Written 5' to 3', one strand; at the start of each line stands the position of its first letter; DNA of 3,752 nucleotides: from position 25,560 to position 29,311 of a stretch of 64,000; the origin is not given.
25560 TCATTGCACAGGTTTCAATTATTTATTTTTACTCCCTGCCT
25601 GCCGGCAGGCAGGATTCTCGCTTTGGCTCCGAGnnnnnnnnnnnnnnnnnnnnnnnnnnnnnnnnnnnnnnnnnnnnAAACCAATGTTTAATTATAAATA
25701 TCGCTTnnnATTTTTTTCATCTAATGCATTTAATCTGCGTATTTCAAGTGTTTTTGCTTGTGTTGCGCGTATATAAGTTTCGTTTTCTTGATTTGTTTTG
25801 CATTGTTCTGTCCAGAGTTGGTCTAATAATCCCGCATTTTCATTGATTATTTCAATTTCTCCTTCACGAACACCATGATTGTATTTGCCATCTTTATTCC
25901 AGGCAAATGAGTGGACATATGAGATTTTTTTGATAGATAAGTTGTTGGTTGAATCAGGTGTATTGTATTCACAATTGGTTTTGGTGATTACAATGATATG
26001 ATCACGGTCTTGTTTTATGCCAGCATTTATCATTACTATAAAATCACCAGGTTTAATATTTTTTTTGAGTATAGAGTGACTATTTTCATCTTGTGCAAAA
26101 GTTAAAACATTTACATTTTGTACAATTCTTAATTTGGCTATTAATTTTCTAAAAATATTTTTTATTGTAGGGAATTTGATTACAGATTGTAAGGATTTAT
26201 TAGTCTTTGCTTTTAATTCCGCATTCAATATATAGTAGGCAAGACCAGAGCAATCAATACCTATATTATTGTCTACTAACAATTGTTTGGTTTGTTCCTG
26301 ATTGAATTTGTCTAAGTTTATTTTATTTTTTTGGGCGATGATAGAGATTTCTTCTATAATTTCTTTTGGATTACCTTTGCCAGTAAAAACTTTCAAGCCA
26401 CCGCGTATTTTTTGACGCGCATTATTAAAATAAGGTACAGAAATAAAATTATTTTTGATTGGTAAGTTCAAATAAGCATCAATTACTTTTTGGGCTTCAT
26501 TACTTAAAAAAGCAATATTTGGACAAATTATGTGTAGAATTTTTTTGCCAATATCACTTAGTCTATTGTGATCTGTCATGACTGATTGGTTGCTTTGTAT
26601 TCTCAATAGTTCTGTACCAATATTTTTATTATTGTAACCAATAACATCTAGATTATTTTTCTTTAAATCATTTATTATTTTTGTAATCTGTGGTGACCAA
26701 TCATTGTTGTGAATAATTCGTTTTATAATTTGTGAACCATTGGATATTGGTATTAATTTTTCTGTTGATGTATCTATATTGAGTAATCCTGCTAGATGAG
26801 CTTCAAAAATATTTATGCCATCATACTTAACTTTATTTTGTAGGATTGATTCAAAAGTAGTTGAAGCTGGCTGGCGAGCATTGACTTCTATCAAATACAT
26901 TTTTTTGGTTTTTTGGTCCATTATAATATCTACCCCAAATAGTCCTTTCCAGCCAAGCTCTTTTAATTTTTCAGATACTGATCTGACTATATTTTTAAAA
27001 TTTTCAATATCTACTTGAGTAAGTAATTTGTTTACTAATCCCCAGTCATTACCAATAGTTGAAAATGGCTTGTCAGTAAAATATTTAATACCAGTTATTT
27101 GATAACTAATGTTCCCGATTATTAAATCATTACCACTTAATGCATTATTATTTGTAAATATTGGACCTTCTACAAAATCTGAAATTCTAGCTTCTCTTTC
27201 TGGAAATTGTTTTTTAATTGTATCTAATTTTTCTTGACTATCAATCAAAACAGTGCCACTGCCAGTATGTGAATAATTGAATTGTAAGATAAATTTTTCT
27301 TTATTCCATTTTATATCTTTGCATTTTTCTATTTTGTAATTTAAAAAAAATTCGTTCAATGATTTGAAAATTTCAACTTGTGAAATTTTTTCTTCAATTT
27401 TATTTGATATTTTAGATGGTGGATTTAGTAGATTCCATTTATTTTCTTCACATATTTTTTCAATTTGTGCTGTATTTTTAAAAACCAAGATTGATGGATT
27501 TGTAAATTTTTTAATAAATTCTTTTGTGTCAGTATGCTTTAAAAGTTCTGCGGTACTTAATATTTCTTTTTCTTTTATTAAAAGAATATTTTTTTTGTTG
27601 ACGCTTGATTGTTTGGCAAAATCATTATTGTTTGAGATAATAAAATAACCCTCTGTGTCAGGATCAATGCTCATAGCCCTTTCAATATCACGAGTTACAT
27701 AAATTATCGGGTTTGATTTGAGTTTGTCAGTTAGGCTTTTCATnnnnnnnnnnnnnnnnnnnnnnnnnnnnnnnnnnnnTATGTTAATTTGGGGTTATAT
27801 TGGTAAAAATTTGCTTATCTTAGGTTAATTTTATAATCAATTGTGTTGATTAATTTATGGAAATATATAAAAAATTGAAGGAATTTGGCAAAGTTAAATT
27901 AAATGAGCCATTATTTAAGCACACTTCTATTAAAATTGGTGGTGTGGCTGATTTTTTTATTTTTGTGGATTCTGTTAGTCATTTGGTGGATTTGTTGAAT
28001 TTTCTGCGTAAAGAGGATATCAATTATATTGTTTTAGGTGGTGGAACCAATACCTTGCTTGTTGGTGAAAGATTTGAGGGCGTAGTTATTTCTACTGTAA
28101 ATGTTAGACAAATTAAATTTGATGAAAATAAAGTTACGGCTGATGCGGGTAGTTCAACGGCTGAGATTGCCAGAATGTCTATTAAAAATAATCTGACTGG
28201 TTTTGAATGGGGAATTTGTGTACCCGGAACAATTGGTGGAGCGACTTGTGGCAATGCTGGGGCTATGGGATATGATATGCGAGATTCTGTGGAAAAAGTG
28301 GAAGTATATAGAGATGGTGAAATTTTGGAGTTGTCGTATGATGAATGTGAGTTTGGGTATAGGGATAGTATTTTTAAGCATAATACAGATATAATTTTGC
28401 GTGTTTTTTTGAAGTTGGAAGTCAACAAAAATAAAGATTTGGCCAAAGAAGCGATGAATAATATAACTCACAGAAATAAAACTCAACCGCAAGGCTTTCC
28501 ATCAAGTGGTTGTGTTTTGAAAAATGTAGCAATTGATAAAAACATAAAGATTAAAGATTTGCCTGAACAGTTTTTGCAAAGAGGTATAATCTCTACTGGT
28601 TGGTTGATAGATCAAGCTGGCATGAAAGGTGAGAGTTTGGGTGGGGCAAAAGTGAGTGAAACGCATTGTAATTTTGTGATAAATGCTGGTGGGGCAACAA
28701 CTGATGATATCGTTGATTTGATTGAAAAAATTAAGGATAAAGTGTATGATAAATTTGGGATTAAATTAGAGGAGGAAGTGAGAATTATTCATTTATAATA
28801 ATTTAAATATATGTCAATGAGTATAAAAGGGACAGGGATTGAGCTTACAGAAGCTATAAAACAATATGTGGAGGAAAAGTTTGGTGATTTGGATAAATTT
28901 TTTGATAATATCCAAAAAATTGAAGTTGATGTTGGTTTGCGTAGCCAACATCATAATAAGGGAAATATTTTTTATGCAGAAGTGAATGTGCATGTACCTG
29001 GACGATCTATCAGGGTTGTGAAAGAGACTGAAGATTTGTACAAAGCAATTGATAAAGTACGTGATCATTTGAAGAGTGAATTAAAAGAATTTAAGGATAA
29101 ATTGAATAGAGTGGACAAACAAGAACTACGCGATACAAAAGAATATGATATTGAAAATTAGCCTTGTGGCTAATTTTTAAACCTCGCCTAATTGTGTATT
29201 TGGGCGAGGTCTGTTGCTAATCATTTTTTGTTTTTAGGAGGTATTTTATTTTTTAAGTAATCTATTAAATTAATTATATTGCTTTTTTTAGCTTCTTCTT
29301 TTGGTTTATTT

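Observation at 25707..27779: ATP-grasp ligase fused to an NlpC/P60-type cysteine peptidase inside a peptidoglycan-precursor gene cluster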

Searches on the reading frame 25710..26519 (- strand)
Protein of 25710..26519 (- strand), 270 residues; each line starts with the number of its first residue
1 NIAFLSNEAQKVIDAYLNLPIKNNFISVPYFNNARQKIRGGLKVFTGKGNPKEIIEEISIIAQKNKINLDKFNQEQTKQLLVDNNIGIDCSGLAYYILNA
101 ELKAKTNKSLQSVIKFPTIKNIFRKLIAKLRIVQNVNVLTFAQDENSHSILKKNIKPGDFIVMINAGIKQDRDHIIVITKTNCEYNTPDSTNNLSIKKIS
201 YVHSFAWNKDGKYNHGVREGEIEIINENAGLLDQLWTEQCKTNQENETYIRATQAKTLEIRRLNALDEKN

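Call 29: find_homologous_proteins(query=window:25710-26519:-, max_evalue=0.001)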
Query window:25710-26519:- (270 aa): 132 proteins with E <= 0.001 among 1104 candidates; the best 120 are listed.
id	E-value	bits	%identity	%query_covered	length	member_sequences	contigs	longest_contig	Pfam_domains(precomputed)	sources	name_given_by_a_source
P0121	2.8e-93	330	100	56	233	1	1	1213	-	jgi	-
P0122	3.4e-75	271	48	97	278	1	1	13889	-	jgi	jgi:hypothetical protein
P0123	3.9e-71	258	48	97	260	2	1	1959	-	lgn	-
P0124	7.3e-70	253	49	97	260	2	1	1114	-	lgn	-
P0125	7.7e-70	253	48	97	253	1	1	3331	-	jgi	jgi:hypothetical protein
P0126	1.6e-68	249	48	98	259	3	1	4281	-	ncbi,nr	ncbi:MAG: hypothetical protein KBD73_03725 [Candidatus Magasanikbacteria bacterium]|nr:hypothetical 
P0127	1.7e-68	249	49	98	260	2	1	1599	-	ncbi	-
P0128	2.3e-68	249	48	96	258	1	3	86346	-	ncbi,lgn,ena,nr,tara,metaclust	ncbi:MAG: hypothetical protein CL685_02165 [Candidatus Magasanikbacteria bacterium]|nr:hypothetical 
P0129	3.5e-68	248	47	96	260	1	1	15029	-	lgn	-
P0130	7.1e-68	247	49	96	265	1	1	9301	-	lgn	-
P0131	8.1e-68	247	47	99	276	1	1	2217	-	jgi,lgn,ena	-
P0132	1.6e-67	246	48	97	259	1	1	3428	-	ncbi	-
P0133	6.5e-67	244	46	94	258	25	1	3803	-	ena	-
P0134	9.4e-67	243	49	97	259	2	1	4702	-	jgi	jgi:hypothetical protein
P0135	1.5e-66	243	48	97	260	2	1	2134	-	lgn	-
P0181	1.9e-50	190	41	97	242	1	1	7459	PF05257.23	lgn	-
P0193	5.8e-49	185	43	97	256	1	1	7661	PF00877.26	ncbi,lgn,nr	ncbi:MAG: NlpC/P60 family protein [bacterium]|nr:NlpC/P60 family protein [bacterium]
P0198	6.4e-48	182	37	97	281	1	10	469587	PF00877.26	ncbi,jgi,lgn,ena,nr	ncbi:hypothetical protein HOF40_00735 [Candidatus Parcubacteria bacterium]|jgi:hypothetical protein|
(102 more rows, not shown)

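Call 32: search_solved_structures(query=A2, max_evalue=10, show_alignments=4)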
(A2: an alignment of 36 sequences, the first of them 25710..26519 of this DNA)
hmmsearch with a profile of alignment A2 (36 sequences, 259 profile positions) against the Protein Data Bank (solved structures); distinct sequences matched with E-value up to 10: 2.
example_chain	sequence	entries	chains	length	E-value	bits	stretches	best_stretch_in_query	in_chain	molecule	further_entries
8i2d_A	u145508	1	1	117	0.47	12.8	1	88-104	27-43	Probable peptidoglycan endopeptidase LytE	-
8i2f_B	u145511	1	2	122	0.5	12.7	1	88-104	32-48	Probable peptidoglycan endopeptidase LytE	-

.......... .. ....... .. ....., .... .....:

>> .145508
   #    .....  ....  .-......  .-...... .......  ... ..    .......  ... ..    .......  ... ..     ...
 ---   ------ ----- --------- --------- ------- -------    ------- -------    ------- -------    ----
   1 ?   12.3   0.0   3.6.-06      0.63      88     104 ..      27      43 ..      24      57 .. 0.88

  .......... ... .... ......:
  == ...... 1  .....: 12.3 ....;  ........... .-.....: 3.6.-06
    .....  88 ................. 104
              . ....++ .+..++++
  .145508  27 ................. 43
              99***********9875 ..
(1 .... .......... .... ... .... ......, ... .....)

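Call 33: search_protein_families(library=pfam, alignment_id=A2, max_evalue=0.01)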
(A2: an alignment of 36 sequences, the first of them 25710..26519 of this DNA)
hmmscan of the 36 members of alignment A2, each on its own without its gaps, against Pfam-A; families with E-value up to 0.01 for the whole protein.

A. member 1, window:25710-26519:- (270 aa): 1 family
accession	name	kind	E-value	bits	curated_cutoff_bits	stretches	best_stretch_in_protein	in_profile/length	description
PF00877.26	NLPC_P60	-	2.4e-05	24.7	23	1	87-200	13-92/105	NlpC/P60 family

B. families by the number of members that match (of 36 scanned): 6 families
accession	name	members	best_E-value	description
PF00877.26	NLPC_P60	20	2.2e-06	NlpC/P60 family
PF12671.13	Amidase_6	3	0.002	Putative amidase domain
PF08314.17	Sec39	2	3.9e-06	Secretory pathway protein Sec39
PF05257.22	CHAP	1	7.3e-06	CHAP domain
PF04947.19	Pox_VLTF3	1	0.00047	Poxvirus Late Transcription Factor VLTF3 like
PF24942.1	Fn3_Dep-1_1st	1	0.0055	Dep-1 first Fn3-like domain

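Call 35: find_encoding_contigs(protein=P0198, flank=8000, max_places=1)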
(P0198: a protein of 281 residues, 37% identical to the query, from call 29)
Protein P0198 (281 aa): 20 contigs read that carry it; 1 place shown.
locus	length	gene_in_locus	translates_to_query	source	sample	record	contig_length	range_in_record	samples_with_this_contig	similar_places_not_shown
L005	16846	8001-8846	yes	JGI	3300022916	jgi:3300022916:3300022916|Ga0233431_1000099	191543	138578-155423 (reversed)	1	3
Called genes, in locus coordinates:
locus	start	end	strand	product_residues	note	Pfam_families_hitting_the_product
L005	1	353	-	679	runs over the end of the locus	PF21760:SecD_1st, PF00639:Rotamase, PF13616:Rotamase_3, PF00639:Rotamase, PF13145:Rotamase_2 (weak), PF22599:SecDF_P1_head, PF02355:SecD_SecF_C, PF03176:MMPL, +1 more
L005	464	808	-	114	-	PF05635:23S_rRNA_IVP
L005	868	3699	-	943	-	PF07517:SecA_DEAD, PF01043:SecA_PP_bind, PF21090:P-loop_SecA, PF07516:SecA_SW, PF02810:SEC-C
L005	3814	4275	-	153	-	-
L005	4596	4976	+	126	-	-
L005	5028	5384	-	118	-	PF02482:Ribosomal_S30AE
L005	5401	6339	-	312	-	PF01565:FAD_binding_4, PF02873:MurB_C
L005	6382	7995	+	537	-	PF02655:ATP-grasp_3, PF00293:NUDIX (weak)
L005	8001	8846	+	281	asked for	PF00877:NLPC_P60 (faint)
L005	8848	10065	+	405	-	-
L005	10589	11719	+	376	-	PF00953:Glycos_transf_4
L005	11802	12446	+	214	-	-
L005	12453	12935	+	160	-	PF00583:Acetyltransf_1, PF13673:Acetyltransf_10, PF13508:Acetyltransf_7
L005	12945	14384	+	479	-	PF01225:Mur_ligase, PF08245:Mur_ligase_M, PF02875:Mur_ligase_C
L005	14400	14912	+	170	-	-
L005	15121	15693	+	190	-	PF00293:NUDIX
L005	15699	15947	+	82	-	PF20097:DUF6487 (weak)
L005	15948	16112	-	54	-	PF21344:Zn_ribbon_LysW (weak)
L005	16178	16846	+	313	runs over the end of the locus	PF00291:PALP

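Call 36: predict_structure(alignment_id=A2)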
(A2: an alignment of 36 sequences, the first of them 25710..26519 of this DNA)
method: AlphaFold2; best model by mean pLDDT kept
length: 270 residues; sequences in the alignment: 36
mean_pLDDT: 93.4   pTM: 0.92
mean pLDDT of the five models: 93.4, 93.2, 93.1, 92.8, 91.7
residues with pLDDT >= 90: 220; 70-90: 39; 50-70: 10; < 50: 1
segments of 3 or more residues with pLDDT < 50: none
pLDDT, mean of each block of 10 residues (from residue 1): 97 98 96 73 87 97 97 97 96 98 97 93 90 93 98 96 92 96 82 88 94 96 96 97 95 97 85
secondary structure, 60 per line:
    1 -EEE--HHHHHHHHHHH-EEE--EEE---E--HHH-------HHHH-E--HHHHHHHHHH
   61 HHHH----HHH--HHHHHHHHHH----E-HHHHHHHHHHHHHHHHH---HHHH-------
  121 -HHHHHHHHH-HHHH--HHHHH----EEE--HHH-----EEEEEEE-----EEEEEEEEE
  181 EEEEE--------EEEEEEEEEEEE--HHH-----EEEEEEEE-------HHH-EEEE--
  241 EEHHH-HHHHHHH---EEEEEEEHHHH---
elements in order: E2-4 H7-17 E19-21 E24-26 H43-46 H51-64 H74-83 H90-106 H110-113 H122-130 H132-135 H138-142 E147-149 E160-166 E172-185 E194-205 E216-223 E235-238 H247-253 E257-263 H264-267

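Call 48: search_protein_families(library=ncbifam, proteins=[L005:8848-10065:+], max_evalue=0.01)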
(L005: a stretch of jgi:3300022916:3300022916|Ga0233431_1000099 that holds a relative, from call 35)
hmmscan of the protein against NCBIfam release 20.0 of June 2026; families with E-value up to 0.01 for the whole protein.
L005:8848-10065:+ (405 aa): 0 families

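Call 75: search_protein_representatives(alignment_id=A2)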
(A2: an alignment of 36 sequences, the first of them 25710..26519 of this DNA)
Query: 36 sequences, 259 profile positions. Proteins with E-value up to 0.001 (for the whole library): 660; up to 1e-10: 468; up to 1e-30: 224. The best 150 are listed.
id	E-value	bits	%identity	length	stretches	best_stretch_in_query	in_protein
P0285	1.6e-103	361.7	-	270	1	1-258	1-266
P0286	1.1e-101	355.7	-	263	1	2-258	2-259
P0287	3.2e-101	354.2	-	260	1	1-258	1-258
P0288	2.1e-100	351.5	-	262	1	1-257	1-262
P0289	3.1e-99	347.7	-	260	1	1-259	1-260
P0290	6.7e-99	346.6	-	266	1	3-259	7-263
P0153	1.3e-98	345.7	-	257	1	1-257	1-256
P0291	1.8e-97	341.9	-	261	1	3-258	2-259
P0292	4.8e-95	334.0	-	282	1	1-259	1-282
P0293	2.9e-94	331.4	-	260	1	1-259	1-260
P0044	3.6e-94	331.1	-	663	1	1-258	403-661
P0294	4.8e-94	330.7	-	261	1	1-254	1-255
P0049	1.5e-93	329.0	-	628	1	2-257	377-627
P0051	5.5e-93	327.2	-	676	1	4-257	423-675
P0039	8.5e-93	326.6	-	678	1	5-257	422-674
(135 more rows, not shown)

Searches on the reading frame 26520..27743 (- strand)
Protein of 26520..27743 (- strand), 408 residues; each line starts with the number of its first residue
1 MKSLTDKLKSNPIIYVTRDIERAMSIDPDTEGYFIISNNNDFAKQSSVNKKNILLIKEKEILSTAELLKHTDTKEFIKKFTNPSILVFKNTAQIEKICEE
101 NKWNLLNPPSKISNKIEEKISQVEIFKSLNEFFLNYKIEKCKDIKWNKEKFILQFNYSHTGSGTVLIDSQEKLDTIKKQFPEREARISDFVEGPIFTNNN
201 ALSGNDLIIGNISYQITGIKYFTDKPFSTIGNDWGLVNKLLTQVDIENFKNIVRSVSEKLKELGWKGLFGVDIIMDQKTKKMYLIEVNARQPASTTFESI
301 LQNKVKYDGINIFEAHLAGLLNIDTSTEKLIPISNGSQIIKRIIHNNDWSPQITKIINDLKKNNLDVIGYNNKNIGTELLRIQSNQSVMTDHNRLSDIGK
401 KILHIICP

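Call 80: search_dna_similar(query=window:26520-27743:-, collection=plasmids, mode=protein, max_evalue=0.001, max_rows=20)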
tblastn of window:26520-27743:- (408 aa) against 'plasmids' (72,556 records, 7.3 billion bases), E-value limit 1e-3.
No match.

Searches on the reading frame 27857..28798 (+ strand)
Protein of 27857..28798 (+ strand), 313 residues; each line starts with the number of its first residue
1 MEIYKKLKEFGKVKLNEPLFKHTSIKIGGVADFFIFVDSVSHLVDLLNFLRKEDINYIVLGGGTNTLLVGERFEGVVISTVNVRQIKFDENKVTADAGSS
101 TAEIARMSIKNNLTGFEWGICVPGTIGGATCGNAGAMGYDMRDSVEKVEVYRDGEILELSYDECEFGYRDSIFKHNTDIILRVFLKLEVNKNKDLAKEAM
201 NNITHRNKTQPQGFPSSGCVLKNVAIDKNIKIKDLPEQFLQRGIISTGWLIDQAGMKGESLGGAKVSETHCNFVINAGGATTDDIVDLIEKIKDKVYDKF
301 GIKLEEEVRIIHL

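Call 3: search_protein_families(library=pfam, proteins=[window:27857-28798:+], max_evalue=1)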
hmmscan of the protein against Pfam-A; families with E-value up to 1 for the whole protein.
window:27857-28798:+ (313 aa): 2 families
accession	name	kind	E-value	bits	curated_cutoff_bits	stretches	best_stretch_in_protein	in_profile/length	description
PF02873.21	MurB_C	-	2.3e-30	105.1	27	1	198-311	5-99/99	UDP-N-acetylenolpyruvoylglucosamine reductase, C-terminal domain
PF01565.28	FAD_binding_4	-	6.6e-20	71.7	26.4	1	32-159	2-138/139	FAD binding domain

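Call 4: search_protein_families(library=ncbifam, proteins=[window:27857-28798:+], max_evalue=1)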
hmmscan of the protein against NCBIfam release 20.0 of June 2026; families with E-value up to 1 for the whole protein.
window:27857-28798:+ (313 aa): 8 families
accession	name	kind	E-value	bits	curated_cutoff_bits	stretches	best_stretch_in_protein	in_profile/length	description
NF010480.0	PRK13905.1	equivalog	3.8e-83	278.8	259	1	9-311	12-298/303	UDP-N-acetylmuramate dehydrogenase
TIGR00179.1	murB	equivalog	1.2e-68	231.5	144.5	1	20-311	2-289/290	UDP-N-acetylmuramate dehydrogenase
NF000755.0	PRK00046.1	equivalog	1.1e-50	172.3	277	1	14-311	5-335/343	UDP-N-acetylmuramate dehydrogenase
NF010478.0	PRK13903.1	equivalog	2.7e-43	148.2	231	2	12-191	14-197/362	UDP-N-acetylmuramate dehydrogenase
NF011245.0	PRK14651.1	equivalog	8e-38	130.2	224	1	17-296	7-256/273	UDP-N-acetylmuramate dehydrogenase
NF010479.0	PRK13904.1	equivalog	1.4e-36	126.3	273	2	247-311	194-258/258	UDP-N-acetylmuramate dehydrogenase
NF011242.0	PRK14648.1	equivalog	5.4e-23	81.7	426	2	14-145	13-149/354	UDP-N-acetylmuramate dehydrogenase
TIGR00539.1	hemN_rel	equivalog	0.086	11.9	205.4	1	49-109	46-105/361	radical SAM family heme chaperone HemW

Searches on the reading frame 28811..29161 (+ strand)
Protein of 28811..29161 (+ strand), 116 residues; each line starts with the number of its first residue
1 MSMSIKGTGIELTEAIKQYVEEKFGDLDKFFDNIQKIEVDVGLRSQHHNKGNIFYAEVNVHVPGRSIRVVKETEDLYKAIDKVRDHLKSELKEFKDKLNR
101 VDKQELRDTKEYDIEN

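Call 3: search_protein_families(library=pfam, proteins=[window:28811-29161:+], max_evalue=1)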
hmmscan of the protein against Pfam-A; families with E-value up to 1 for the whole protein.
window:28811-29161:+ (116 aa): 6 families
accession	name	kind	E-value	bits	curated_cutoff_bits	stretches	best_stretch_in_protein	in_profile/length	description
PF02482.25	Ribosomal_S30AE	-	1.5e-21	77.3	23.7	1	4-99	2-88/88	Sigma 54 modulation protein / S30EA ribosomal protein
PF24615.2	Spectrin_Anc-1_2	-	0.019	15.6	28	1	71-100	74-103/105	Nuclear anchorage protein 1, spectrin repeat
PF25803.1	Spectrin_SYNE1_2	-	0.036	14.8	27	1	79-111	4-36/113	Nesprin-1, spectrin repeats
PF06103.16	DUF948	-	0.066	13.8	37.2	0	13-40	56-83/89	Bacterial protein of unknown function (DUF948)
PF21866.1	DUF6915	-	0.12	12.9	27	1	22-80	19-74/102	Domain of unknown function (DUF6915)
PF07889.17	DUF1664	-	0.16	12.5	34.6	1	69-103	46-80/124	Protein of unknown function (DUF1664)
